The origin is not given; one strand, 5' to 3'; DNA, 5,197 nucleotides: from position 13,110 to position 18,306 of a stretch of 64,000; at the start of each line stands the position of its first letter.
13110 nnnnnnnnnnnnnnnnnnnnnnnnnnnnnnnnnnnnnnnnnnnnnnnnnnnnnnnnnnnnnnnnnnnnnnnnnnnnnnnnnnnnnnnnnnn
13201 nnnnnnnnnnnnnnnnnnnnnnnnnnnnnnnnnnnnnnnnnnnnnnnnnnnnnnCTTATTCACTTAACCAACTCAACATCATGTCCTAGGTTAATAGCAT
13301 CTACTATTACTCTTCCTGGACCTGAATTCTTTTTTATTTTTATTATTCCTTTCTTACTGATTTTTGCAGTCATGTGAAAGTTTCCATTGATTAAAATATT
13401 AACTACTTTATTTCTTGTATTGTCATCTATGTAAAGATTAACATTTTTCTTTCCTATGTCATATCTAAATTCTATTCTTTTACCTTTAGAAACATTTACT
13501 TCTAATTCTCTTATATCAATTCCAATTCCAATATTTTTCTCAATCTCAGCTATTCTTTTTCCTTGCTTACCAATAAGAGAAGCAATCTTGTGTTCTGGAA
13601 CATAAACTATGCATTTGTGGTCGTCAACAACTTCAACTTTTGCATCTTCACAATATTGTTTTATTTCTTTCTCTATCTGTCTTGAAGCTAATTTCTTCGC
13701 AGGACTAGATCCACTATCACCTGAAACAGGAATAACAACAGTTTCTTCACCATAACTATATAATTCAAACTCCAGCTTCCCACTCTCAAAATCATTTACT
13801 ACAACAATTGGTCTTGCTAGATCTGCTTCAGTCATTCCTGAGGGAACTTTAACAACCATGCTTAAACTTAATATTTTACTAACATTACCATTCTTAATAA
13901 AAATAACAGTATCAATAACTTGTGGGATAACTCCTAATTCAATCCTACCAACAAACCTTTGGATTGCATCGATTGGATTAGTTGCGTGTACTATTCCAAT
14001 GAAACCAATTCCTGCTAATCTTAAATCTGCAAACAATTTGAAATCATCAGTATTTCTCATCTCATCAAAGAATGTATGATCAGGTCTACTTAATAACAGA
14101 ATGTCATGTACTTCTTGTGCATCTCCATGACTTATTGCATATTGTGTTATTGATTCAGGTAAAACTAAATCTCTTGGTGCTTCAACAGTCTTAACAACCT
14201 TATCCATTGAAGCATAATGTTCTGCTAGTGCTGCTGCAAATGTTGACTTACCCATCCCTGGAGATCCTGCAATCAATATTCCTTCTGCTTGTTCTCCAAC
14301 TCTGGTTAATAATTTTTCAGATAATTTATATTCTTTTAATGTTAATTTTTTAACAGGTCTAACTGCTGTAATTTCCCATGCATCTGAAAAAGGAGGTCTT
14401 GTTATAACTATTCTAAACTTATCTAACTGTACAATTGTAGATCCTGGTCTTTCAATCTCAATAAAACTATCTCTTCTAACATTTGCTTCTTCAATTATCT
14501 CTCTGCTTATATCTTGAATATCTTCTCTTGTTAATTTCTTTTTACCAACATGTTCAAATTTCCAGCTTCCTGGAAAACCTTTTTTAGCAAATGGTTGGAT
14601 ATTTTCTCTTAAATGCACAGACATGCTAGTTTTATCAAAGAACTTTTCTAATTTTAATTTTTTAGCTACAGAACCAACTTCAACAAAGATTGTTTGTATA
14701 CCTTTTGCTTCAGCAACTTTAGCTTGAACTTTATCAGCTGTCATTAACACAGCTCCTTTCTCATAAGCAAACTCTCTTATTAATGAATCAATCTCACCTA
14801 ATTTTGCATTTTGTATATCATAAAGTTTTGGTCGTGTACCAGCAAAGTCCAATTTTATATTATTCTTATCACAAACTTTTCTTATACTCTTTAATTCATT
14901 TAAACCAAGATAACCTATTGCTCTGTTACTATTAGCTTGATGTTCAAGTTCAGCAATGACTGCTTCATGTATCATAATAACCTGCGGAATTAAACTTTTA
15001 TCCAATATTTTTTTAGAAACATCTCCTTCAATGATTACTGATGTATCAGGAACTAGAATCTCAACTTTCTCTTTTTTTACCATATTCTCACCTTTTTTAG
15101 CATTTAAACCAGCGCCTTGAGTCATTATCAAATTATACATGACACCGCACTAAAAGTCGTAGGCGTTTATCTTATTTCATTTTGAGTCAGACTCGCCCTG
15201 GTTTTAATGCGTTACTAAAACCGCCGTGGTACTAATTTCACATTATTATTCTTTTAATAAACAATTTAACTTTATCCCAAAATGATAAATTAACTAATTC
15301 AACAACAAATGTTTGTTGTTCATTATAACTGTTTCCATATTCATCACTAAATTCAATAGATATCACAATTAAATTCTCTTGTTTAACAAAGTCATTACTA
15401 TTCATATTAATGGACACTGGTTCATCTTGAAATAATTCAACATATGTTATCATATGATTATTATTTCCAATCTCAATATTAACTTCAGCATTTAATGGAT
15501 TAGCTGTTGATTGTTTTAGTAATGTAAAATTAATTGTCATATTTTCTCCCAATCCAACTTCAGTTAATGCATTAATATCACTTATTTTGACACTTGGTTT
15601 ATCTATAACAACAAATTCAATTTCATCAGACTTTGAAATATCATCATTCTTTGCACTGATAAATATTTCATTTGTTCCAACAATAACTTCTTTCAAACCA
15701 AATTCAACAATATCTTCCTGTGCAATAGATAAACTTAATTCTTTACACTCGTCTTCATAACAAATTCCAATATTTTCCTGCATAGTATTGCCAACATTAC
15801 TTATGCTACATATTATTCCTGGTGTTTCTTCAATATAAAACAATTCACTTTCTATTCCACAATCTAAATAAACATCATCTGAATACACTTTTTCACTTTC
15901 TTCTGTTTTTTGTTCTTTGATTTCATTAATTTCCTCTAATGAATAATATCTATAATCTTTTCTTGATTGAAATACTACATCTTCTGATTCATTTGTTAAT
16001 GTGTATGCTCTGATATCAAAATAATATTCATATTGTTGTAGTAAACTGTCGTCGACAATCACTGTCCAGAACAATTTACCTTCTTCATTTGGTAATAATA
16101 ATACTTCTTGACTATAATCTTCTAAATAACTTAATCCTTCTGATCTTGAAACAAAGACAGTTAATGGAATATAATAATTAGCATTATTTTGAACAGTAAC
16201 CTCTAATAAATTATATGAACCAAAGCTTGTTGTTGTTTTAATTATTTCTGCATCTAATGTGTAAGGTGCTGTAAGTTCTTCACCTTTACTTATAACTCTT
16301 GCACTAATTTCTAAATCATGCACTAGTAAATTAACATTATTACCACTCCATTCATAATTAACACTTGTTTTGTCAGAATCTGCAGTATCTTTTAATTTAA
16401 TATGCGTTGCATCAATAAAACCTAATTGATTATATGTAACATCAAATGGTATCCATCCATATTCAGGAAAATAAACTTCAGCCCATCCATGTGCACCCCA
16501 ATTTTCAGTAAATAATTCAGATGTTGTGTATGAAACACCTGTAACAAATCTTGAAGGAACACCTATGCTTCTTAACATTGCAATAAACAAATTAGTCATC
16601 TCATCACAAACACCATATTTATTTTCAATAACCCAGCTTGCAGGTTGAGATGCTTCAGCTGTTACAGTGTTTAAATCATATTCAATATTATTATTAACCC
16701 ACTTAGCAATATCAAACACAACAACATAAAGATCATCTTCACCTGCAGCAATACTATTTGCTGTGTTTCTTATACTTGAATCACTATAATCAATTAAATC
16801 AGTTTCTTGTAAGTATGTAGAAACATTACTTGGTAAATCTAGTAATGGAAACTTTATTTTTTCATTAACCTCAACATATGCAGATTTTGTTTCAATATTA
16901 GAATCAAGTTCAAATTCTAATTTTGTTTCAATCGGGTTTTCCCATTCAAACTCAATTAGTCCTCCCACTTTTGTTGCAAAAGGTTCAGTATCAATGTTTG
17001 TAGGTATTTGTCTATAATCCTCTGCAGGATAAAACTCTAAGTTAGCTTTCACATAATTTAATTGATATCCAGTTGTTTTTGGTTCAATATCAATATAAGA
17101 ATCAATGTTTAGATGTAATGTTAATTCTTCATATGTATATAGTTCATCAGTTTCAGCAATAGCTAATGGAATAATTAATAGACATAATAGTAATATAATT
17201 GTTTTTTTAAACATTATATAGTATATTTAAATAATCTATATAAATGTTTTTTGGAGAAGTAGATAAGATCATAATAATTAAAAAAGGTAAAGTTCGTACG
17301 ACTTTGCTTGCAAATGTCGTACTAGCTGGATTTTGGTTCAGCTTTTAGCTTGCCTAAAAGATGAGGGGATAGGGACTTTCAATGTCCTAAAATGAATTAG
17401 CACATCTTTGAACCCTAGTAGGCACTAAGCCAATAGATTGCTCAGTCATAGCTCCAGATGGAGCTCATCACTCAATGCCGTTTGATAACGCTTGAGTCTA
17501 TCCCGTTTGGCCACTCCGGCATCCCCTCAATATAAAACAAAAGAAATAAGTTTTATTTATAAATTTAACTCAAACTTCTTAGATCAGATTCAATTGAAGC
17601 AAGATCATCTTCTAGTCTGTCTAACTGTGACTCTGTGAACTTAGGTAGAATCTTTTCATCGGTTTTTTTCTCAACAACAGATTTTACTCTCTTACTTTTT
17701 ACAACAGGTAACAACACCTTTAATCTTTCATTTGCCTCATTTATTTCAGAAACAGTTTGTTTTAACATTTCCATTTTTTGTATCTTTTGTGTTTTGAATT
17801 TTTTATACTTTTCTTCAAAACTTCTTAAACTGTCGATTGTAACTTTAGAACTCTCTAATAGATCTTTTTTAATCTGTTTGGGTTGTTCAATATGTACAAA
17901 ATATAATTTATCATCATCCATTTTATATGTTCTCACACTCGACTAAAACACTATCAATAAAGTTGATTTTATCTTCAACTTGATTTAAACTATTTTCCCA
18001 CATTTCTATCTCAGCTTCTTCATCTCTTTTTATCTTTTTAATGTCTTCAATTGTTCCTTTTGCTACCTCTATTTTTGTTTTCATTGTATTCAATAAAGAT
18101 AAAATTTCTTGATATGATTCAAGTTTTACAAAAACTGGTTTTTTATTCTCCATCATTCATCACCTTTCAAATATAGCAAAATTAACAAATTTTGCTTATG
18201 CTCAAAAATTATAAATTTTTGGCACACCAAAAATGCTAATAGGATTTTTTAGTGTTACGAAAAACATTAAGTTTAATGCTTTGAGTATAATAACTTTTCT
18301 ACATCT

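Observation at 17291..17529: GC-rich ~240-nt structured ncRNA candidate in a 350-bp gap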

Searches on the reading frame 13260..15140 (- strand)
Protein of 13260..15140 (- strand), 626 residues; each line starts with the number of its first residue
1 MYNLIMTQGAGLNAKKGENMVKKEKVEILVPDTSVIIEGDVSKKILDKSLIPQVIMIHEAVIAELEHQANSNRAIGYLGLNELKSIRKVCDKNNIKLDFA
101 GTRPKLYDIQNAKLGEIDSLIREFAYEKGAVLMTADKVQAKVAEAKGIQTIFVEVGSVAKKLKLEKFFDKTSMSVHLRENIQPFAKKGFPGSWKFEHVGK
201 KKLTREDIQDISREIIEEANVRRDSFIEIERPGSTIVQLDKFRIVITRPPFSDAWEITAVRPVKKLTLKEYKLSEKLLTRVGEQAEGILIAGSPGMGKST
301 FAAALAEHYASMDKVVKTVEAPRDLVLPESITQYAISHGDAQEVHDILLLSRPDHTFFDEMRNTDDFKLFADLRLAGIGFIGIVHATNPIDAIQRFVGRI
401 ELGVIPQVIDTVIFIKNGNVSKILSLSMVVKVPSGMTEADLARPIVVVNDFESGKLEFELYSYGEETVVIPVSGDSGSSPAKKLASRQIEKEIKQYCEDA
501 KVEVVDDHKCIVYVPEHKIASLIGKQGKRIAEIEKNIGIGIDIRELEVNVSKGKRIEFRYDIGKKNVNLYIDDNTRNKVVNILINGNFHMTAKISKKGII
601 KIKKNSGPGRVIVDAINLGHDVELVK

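Call 15: search_protein_families(library=pfam, proteins=[window:13260-15140:-], max_evalue=0.01)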
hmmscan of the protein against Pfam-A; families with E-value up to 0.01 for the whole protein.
window:13260-15140:- (626 aa): 8 families
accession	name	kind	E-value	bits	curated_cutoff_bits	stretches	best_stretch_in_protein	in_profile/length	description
PF01850.27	PIN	-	1.7e-09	38.8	23.6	1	30-144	2-119/120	PIN domain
PF00013.35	KH_1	-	0.00016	21.8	21.5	1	511-544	3-36/66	KH domain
PF20720.3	nSTAND3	-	0.00033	20.8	27.2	1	284-324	16-56/155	Novel STAND NTPase 3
PF13238.12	AAA_18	-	0.00036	21.4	29.4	1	288-347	1-62/128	AAA domain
PF00437.27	T2SSE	-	0.00056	19.1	24.9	1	276-397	133-256/370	Type II/IV secretion system protein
PF07650.23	KH_2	-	0.00089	19.5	22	1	489-544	6-62/78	KH domain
PF13191.12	AAA_16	-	0.0019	19.1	32.6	1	275-312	13-51/167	AAA ATPase domain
PF03796.21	DnaB_C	-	0.0027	17.6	27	0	286-314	20-48/255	DnaB-like helicase C terminal domain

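Call 16: find_homologous_proteins(query=window:13260-15140:-, max_evalue=1e-30)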
Query window:13260-15140:- (626 aa): 7981 proteins with E <= 1e-30 among 8000 candidates; the best 120 are listed.
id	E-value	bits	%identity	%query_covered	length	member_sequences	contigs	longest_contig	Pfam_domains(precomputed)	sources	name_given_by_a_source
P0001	0.0e+0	1349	100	99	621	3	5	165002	PF01850.28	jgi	-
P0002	3.0e-278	942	69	97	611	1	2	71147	PF26594.2,PF01850.28,PF00013.36,PF00437.27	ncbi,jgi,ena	-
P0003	2.5e-259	880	67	96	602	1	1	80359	PF26594.2,PF01850.28,PF00013.36,PF00437.27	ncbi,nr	ncbi:MAG: Flp pilus assembly complex ATPase component [bacterium]|nr:Flp pilus assembly complex ATPa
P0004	1.7e-257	874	67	96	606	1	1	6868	PF26594.2,PF07650.24,PF01850.28,PF00013.36,PF00437.27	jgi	-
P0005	6.3e-256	869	67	95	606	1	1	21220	PF26594.2,PF01850.28,PF00013.36,PF00437.27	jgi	-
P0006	1.3e-255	868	67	96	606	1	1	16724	PF26594.2,PF01850.28,PF00013.36,PF00437.27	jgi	-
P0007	3.3e-255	866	66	96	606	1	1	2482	PF26594.2,PF01850.28,PF00013.36,PF00437.27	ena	-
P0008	6.2e-255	865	66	97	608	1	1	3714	PF26594.2,PF01850.28,PF00013.36,PF00437.27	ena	-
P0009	8.7e-255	865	66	97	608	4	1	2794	PF26594.2,PF07650.24,PF01850.28,PF00013.36,PF00437.27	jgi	-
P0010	1.1e-254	865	66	97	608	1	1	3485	PF26594.2,PF01850.28,PF00013.36,PF00437.27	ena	-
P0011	2.0e-254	864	66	96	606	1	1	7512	PF26594.2,PF01850.28,PF00013.36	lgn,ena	-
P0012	2.1e-254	864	65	97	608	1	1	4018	PF26594.2,PF01850.28,PF00013.36,PF00437.27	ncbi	-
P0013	5.4e-254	862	66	96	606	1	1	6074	PF26594.2,PF01850.28,PF00013.36,PF00437.27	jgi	-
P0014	1.5e-253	861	65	97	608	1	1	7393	PF26594.2,PF01850.28,PF00013.36,PF00437.27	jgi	-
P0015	1.9e-253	861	66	97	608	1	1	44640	PF26594.2,PF01850.28,PF00013.36,PF00437.27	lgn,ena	-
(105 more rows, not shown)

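Call 17: find_encoding_contigs(protein=P0001, flank=8000, max_places=8)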
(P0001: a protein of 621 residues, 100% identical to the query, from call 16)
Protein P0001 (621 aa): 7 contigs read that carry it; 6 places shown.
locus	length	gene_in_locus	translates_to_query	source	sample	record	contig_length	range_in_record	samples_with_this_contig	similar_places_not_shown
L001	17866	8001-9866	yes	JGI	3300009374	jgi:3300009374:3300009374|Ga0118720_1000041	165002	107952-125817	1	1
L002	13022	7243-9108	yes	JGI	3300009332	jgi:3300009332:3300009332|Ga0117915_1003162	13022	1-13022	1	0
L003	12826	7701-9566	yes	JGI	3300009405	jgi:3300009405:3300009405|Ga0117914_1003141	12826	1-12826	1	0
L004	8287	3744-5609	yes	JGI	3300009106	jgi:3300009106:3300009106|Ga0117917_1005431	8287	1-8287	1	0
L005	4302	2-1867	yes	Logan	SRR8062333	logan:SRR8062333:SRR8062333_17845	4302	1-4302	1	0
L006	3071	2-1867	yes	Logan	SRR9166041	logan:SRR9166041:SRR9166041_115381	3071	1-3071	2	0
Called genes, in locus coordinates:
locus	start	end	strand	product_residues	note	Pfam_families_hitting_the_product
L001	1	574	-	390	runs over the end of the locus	PF01979:Amidohydro_1, PF07969:Amidohydro_3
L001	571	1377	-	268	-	PF10418:DHODB_Fe-S_bind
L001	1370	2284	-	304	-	PF01180:DHO_dh, PF04481:DUF561 (weak), PF03060:NMO (weak)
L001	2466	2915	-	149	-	PF01948:PyrI, PF02748:PyrI_C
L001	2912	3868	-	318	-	PF02729:OTCace_N, PF00185:OTCace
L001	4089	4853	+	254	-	-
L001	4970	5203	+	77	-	-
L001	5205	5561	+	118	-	-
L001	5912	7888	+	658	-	PF01841:Transglut_core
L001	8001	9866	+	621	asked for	PF01850:PIN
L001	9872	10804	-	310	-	PF01048:PNP_UDP_1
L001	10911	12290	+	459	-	-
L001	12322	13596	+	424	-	PF02403:Seryl_tRNA_N, PF00587:tRNA-synt_2b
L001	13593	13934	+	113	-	-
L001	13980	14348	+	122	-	PF13240:Zn_Ribbon_1 (weak)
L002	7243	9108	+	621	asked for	PF01850:PIN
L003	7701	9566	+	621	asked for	PF01850:PIN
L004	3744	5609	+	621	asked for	PF01850:PIN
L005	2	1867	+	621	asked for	PF01850:PIN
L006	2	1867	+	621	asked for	PF01850:PIN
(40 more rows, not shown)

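Call 18: find_encoding_contigs(protein=P0002, flank=8000, max_places=4)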
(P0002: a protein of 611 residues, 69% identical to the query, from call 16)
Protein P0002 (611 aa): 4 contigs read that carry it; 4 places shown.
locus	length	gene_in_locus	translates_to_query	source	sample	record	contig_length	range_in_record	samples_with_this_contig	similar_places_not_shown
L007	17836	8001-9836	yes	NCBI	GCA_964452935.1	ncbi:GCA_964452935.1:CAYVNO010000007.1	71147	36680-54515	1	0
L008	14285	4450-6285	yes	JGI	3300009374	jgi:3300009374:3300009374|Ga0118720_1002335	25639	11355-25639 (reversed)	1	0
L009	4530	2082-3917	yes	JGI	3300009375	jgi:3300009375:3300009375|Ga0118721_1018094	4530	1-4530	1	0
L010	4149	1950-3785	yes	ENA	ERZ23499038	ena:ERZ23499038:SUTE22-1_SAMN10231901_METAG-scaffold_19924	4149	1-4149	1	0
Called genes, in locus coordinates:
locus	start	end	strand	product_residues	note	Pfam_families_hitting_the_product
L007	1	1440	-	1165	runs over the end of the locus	PF02463:SMC_N, PF13175:AAA_15 (weak), PF13304:AAA_21 (faint), PF13476:AAA_23, PF06470:SMC_hinge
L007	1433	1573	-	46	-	-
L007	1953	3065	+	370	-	PF04607:RelA_SpoT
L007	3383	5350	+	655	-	PF13948:DUF4215 (faint)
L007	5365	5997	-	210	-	-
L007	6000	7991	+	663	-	PF01841:Transglut_core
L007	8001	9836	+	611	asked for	PF01850:PIN, PF00437:T2SSE (faint), PF26594:KH_NusA_2nd (weak), PF00013:KH_1 (weak)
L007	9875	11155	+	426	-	PF02403:Seryl_tRNA_N, PF00587:tRNA-synt_2b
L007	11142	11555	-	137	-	-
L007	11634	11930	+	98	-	-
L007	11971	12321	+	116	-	-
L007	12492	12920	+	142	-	-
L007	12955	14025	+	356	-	PF13191:AAA_16, PF00931:NB-ARC, PF24883:NPHP3_N (faint), PF00004:AAA, PF13401:AAA_22, PF22703:Cdc6_lid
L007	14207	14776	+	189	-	PF01300:Sua5_yciO_yrdC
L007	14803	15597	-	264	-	-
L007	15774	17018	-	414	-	-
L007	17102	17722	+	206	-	PF00149:Metallophos, PF12850:Metallophos_2, PF14582:Metallophos_3 (weak)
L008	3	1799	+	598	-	?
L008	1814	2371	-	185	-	-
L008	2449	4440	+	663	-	PF01841:Transglut_core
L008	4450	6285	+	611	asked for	PF01850:PIN, PF00437:T2SSE (faint), PF26594:KH_NusA_2nd (weak), PF00013:KH_1 (weak)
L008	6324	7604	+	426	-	PF02403:Seryl_tRNA_N, PF00587:tRNA-synt_2b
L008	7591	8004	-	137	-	-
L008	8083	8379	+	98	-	-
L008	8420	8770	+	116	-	-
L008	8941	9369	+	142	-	-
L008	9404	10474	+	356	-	PF13191:AAA_16, PF00931:NB-ARC, PF24883:NPHP3_N (faint), PF00004:AAA, PF13401:AAA_22, PF22703:Cdc6_lid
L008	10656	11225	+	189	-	PF01300:Sua5_yciO_yrdC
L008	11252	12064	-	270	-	-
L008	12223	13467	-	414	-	-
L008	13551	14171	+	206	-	PF00149:Metallophos, PF12850:Metallophos_2, PF14582:Metallophos_3 (weak)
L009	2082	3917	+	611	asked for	PF01850:PIN, PF00437:T2SSE (faint), PF26594:KH_NusA_2nd (weak), PF00013:KH_1 (weak)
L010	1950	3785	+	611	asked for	PF01850:PIN, PF00437:T2SSE (faint), PF26594:KH_NusA_2nd (weak), PF00013:KH_1 (weak)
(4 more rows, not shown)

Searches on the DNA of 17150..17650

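Call 4: search_rna_families(source=window, start=17150, end=17650, threshold=evalue, max_evalue=10, show_alignments=5)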
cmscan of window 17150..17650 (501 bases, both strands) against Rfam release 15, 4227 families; matches with E-value up to 10: 9.
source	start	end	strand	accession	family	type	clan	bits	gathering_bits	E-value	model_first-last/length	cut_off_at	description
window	17335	17414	-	RF01278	SNORD109A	Gene; snRNA; snoRNA; CD-box;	CL00069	16.5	35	1.5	1-67/67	no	Small nucleolar RNA SNORD109A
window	17546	17648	+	RF02315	TtnuHACA8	Gene; snRNA; snoRNA; HACA-box;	-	16.5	50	6.7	1-130/130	no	Tetrahymena snoRNA TtnuHACA8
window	17254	17347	+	RF00311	snoZ188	Gene; snRNA; snoRNA; CD-box;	-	15.4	50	2.4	1-123/123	no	Small nucleolar RNA Z188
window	17425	17474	-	RF01304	sR5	Gene; snRNA; snoRNA; CD-box;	-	15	40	0.48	1-53/53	no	Small nucleolar RNA sR5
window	17581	17650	-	RF00185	Flavi_CRE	Cis-reg;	-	14.5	42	9.6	27-96/96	5'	Flavivirus 3' UTR cis-acting replication element (CRE)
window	17441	17473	-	RF01147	sR12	Gene; snRNA; snoRNA; CD-box;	-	12.1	38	5.4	1-52/52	no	Small nucleolar RNA sR12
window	17450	17483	-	RF01845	enod40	Gene;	-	11.4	45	2.5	235-261/263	no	Early nodulin 40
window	17349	17418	-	RF02172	RFPL3-AS1_2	Gene; lncRNA;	-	10.8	40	3.5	1-71/71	no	RFPL3 antisense RNA 1 conserved region 2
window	17440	17505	-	RF01144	sR17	Gene; snRNA; snoRNA; CD-box;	-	10.5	36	8.3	1-55/55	no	Small nucleolar RNA sR17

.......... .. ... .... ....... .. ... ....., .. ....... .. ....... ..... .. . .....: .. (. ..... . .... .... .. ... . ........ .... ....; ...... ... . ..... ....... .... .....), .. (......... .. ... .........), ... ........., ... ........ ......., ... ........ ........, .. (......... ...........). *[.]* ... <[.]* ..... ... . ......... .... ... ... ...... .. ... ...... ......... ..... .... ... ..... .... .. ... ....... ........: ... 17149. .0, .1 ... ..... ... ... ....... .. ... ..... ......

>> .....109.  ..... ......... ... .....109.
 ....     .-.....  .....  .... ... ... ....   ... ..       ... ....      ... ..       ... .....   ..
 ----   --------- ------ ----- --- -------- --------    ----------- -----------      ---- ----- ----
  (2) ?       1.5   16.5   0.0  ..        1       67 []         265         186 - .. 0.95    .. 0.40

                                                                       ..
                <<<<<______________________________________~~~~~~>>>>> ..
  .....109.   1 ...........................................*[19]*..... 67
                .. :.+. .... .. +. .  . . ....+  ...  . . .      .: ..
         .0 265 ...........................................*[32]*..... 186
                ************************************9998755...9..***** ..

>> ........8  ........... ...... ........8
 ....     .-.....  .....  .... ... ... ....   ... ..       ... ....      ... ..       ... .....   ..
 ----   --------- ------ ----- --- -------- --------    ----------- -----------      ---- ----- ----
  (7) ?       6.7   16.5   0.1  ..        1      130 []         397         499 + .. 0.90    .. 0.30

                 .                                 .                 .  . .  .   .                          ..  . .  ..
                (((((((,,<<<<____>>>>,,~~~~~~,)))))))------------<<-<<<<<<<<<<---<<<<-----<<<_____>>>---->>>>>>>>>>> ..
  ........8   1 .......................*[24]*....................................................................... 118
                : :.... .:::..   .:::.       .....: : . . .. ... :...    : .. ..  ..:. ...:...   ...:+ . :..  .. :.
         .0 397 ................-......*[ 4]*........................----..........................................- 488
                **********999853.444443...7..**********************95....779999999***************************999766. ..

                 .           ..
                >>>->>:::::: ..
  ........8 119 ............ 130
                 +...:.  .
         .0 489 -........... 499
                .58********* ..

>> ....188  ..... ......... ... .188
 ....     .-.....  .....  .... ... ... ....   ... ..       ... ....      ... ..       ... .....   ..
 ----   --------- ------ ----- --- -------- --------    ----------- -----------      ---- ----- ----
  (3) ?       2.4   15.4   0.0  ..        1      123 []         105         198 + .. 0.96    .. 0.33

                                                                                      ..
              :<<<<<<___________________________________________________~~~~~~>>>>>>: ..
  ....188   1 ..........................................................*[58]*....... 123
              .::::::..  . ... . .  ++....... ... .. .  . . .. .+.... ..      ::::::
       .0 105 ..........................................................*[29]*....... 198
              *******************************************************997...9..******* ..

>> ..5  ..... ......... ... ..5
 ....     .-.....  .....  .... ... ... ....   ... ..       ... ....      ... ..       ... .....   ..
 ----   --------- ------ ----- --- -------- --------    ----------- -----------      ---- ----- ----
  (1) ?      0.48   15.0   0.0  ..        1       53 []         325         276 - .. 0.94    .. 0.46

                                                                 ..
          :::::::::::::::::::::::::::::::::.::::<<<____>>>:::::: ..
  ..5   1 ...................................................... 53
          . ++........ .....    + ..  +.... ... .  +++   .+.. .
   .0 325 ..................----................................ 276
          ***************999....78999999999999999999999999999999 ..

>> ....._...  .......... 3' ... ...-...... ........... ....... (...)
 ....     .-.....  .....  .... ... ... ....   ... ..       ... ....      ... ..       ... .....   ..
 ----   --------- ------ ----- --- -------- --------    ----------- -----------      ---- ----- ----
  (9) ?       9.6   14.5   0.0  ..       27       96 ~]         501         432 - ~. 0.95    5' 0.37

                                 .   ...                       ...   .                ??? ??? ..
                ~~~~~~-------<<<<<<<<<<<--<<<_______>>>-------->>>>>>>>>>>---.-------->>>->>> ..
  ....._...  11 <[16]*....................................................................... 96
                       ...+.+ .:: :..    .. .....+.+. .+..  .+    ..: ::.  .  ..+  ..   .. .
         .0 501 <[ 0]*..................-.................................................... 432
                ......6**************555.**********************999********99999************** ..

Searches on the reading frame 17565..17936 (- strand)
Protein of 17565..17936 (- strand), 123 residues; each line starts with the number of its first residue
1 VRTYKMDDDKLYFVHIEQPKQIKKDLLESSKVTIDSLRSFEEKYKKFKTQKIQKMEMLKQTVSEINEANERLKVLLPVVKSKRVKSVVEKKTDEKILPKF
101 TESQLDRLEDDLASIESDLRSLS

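Call 14: find_encoding_contigs(protein=window:17565-17936:-, flank=6000, max_places=6)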
Protein window:17565-17936:- (123 aa): no gene with exactly this product is on record in the collection.

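Call 15: search_protein_families(library=pfam, proteins=[window:17565-17936:-], max_evalue=0.01)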
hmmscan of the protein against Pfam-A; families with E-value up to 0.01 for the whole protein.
window:17565-17936:- (123 aa): 1 family
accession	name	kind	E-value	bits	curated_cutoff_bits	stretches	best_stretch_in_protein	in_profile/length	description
PF17311.7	DUF5358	-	0.0011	19.5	25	1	35-120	76-159/160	Family of unknown function (DUF5358)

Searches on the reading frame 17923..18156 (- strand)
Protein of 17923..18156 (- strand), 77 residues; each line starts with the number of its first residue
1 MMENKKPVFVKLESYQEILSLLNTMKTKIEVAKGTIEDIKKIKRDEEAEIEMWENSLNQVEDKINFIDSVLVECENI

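Call 15: search_protein_families(library=pfam, proteins=[window:17923-18156:-], max_evalue=0.01)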
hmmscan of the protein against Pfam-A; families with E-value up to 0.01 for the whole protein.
window:17923-18156:- (77 aa): 1 family
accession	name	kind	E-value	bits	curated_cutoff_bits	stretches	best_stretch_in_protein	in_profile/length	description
PF04210.18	MtrG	-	0.0034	17.7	27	0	8-36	5-33/64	Tetrahydromethanopterin S-methyltransferase, subunit G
